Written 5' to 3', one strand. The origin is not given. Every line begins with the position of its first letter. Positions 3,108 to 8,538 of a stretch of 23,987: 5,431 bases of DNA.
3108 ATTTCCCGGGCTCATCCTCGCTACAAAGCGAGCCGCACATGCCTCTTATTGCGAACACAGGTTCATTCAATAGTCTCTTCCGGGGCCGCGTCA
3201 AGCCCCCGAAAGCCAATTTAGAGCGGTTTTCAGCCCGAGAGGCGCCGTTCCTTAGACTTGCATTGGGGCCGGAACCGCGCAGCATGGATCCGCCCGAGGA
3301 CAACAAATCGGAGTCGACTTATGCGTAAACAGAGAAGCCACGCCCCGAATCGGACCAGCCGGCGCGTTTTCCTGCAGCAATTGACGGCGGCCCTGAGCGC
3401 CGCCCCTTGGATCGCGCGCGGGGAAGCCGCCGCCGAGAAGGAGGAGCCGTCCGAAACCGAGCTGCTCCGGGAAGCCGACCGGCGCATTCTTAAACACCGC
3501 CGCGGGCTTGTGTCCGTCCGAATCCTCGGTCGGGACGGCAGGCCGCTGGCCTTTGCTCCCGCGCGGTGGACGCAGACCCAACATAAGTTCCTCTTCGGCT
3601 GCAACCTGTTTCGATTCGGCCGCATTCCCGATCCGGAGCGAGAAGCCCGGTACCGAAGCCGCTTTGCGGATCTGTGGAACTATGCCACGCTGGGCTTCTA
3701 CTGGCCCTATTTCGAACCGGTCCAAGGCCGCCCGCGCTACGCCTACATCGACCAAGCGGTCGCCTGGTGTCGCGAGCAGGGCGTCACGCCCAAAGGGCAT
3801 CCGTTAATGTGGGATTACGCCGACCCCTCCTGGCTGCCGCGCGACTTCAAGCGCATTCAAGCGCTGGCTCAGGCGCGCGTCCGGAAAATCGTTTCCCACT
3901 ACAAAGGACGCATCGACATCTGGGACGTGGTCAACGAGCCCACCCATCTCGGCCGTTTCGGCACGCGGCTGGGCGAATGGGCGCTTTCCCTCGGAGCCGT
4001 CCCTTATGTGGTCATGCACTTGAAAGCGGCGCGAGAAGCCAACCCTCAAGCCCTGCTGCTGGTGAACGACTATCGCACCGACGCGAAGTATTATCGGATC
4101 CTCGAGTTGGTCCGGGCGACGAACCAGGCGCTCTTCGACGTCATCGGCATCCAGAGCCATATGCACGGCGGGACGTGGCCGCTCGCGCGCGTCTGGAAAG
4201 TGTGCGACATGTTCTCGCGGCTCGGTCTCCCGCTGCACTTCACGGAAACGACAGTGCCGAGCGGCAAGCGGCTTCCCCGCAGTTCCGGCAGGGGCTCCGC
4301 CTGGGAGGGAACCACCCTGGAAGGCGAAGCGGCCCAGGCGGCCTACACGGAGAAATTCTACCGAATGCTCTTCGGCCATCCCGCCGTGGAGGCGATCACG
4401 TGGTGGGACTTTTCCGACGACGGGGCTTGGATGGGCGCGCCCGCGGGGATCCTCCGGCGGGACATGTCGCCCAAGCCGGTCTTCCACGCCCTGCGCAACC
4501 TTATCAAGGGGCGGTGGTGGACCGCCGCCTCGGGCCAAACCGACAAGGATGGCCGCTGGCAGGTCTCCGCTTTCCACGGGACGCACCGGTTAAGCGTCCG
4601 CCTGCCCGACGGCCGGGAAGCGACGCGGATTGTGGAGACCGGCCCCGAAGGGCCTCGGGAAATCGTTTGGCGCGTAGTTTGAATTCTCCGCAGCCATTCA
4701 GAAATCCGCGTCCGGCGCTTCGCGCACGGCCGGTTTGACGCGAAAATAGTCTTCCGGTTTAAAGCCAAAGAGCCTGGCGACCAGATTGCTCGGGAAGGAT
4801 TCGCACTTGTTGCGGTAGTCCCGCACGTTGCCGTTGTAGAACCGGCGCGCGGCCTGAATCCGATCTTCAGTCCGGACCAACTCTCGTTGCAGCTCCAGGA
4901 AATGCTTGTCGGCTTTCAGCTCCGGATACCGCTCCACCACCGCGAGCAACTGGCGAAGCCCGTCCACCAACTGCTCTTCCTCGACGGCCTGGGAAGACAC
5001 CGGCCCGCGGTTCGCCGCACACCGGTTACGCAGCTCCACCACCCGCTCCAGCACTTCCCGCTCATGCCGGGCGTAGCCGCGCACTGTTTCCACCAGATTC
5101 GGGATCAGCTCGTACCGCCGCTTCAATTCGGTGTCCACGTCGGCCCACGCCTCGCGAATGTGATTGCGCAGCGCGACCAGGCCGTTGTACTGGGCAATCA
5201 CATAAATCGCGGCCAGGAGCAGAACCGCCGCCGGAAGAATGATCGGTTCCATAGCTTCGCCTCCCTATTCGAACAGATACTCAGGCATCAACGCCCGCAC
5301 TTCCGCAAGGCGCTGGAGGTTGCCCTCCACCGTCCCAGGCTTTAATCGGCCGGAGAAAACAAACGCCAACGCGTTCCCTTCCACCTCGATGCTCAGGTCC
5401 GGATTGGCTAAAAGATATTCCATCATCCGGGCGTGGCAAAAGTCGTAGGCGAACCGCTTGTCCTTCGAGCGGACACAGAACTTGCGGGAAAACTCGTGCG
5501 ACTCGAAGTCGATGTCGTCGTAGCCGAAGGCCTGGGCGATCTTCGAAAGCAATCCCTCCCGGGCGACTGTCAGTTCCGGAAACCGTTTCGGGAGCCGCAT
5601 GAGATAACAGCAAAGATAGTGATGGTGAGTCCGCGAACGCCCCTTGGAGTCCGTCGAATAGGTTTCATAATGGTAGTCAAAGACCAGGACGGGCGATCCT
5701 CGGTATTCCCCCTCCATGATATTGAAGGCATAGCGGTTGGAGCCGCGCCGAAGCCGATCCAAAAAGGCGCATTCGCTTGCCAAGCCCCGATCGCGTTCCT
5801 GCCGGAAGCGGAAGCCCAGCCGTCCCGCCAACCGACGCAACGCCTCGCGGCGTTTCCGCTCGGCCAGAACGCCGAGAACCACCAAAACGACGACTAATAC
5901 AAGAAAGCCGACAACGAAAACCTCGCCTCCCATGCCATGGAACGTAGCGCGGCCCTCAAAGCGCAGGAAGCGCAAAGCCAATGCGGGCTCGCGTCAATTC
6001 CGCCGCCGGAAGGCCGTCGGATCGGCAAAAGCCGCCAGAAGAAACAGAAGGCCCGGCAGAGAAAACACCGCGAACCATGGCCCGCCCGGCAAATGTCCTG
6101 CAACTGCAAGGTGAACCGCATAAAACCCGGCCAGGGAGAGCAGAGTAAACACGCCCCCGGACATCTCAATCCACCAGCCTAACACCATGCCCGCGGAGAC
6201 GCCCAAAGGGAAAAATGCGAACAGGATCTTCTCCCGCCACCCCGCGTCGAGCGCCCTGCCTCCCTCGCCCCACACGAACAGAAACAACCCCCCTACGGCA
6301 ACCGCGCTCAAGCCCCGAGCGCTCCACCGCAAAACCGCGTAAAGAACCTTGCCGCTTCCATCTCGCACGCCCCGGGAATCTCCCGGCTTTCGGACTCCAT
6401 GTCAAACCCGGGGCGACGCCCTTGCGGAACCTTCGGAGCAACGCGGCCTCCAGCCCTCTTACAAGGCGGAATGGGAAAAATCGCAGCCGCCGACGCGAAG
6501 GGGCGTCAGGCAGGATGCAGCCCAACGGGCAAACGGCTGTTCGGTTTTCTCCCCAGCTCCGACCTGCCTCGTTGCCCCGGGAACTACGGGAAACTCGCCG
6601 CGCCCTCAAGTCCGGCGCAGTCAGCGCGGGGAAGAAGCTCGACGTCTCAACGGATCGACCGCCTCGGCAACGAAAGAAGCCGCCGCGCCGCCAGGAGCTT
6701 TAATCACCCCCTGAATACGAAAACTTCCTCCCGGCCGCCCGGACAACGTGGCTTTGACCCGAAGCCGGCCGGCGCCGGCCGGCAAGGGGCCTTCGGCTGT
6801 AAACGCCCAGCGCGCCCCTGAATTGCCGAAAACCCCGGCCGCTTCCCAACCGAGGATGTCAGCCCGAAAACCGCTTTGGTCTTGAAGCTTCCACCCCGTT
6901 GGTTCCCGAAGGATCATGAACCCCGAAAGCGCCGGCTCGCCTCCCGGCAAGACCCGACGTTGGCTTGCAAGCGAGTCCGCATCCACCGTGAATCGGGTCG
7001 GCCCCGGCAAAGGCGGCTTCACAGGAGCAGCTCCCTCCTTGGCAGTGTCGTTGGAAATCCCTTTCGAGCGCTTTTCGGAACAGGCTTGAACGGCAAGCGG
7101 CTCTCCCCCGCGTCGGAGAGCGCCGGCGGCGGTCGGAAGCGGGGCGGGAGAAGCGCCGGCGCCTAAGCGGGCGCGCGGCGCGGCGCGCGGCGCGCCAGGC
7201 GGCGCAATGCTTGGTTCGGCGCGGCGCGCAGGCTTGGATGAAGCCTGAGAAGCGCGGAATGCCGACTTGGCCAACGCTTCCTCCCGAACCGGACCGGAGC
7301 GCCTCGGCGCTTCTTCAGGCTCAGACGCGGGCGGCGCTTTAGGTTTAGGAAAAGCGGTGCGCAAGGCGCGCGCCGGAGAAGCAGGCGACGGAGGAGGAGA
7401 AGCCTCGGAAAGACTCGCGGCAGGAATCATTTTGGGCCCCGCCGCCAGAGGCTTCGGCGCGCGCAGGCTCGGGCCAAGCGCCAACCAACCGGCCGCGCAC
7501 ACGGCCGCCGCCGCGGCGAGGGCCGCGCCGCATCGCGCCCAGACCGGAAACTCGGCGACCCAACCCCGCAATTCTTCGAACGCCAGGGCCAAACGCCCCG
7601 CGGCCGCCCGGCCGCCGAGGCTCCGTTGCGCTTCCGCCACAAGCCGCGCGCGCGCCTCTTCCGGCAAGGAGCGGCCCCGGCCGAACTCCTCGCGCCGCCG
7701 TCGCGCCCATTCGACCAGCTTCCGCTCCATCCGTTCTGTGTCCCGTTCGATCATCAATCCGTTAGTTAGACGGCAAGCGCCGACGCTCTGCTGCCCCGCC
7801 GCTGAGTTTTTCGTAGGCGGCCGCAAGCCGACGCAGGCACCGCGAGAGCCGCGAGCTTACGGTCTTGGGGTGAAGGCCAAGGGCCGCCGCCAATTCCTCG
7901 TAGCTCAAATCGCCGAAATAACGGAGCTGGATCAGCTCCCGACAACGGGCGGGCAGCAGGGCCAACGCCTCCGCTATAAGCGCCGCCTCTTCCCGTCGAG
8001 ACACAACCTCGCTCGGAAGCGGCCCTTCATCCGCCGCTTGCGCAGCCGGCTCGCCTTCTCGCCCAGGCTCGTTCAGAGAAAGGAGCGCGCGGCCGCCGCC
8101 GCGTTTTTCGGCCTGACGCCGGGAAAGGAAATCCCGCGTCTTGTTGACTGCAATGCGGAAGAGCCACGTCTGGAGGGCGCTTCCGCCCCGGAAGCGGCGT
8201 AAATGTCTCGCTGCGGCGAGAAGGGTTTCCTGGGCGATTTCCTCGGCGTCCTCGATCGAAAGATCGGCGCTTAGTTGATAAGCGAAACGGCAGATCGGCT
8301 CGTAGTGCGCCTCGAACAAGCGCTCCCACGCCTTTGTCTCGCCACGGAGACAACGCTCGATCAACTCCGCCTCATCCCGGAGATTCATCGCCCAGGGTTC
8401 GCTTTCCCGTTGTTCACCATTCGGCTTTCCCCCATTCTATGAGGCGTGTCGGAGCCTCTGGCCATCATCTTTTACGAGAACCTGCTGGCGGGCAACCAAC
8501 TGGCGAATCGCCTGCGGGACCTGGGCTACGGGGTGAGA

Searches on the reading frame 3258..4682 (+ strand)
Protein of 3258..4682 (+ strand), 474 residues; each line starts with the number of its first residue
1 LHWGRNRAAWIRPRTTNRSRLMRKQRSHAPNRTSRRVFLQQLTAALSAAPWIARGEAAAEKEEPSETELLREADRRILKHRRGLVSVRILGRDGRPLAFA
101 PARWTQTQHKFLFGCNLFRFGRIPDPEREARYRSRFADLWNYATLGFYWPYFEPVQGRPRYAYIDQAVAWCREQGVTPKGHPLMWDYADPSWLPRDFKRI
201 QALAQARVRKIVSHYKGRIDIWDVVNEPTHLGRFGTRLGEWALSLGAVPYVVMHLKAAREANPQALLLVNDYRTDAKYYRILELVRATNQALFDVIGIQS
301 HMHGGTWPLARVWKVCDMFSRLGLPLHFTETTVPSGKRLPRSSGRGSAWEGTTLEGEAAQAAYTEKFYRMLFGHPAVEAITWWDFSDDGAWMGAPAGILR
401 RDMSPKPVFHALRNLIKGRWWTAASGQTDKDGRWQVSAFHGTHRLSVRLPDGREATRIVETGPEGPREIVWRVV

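Call 3: search_protein_families(library=pfam, proteins=[window:3258-4682:+], max_evalue=0.01)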
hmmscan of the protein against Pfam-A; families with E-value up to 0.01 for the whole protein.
window:3258-4682:+ (474 aa): 1 family
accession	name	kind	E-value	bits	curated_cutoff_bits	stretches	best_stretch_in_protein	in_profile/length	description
PF00331.26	Glyco_hydro_10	-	2.4e-38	132.6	22.1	1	149-413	47-309/311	Glycosyl hydrolase family 10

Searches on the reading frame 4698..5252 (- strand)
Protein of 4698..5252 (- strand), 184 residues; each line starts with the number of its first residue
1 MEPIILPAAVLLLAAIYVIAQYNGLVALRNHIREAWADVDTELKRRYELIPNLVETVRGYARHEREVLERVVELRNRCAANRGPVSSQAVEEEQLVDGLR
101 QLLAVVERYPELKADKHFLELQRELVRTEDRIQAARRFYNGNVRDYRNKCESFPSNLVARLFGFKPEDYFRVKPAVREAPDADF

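Call 34: search_protein_families(library=pfam, proteins=[window:4698-5252:-], max_evalue=0.001)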
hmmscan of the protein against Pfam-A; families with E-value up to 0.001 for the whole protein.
window:4698-5252:- (184 aa): 1 family
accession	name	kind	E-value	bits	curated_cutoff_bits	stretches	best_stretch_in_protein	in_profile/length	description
PF04011.17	LemA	-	6.3e-54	182.3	26.2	1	35-184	1-149/149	LemA family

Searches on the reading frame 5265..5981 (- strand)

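Call 34: search_protein_families(library=pfam, proteins=[window:5265-5981:-], max_evalue=0.001)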
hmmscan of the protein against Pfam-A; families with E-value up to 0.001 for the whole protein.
window:5265-5981:- (238 aa): 1 family
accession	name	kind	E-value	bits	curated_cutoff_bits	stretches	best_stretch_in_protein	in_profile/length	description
PF11335.13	DUF3137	-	0.0001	22.6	26.1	1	128-192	10-77/139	Protein of unknown function (DUF3137)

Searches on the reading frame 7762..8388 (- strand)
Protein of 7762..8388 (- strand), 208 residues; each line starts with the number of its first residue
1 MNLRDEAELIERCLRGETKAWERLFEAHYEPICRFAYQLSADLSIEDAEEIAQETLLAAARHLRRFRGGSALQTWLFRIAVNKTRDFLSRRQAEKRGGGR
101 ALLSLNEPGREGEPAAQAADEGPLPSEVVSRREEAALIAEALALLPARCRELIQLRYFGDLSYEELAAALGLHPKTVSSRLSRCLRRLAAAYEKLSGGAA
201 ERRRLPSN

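Call 34: search_protein_families(library=pfam, proteins=[window:7762-8388:-], max_evalue=0.001)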
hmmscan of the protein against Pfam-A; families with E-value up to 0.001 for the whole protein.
window:7762-8388:- (208 aa): 6 families
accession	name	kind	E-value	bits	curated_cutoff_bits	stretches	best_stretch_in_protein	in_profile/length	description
PF04542.20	Sigma70_r2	-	6.8e-14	51.9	24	1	24-92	1-69/71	Sigma-70 region 2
PF08281.18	Sigma70_r4_2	-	2.2e-13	50.1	25.7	1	137-188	3-54/54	Sigma-70, region 4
PF04545.22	Sigma70_r4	-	4.8e-12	45.7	24.1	1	141-188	1-48/50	Sigma-70, region 4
PF07638.17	Sigma70_ECF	-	7.2e-12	46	21.1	1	7-182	5-173/185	ECF sigma factor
PF13404.12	HTH_AsnC-type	-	0.00031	20.9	27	1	159-183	16-40/42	AsnC-type helix-turn-helix domain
PF13556.12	HTH_30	-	0.00098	19.3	27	0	160-185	12-37/59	PucR C-terminal helix-turn-helix domain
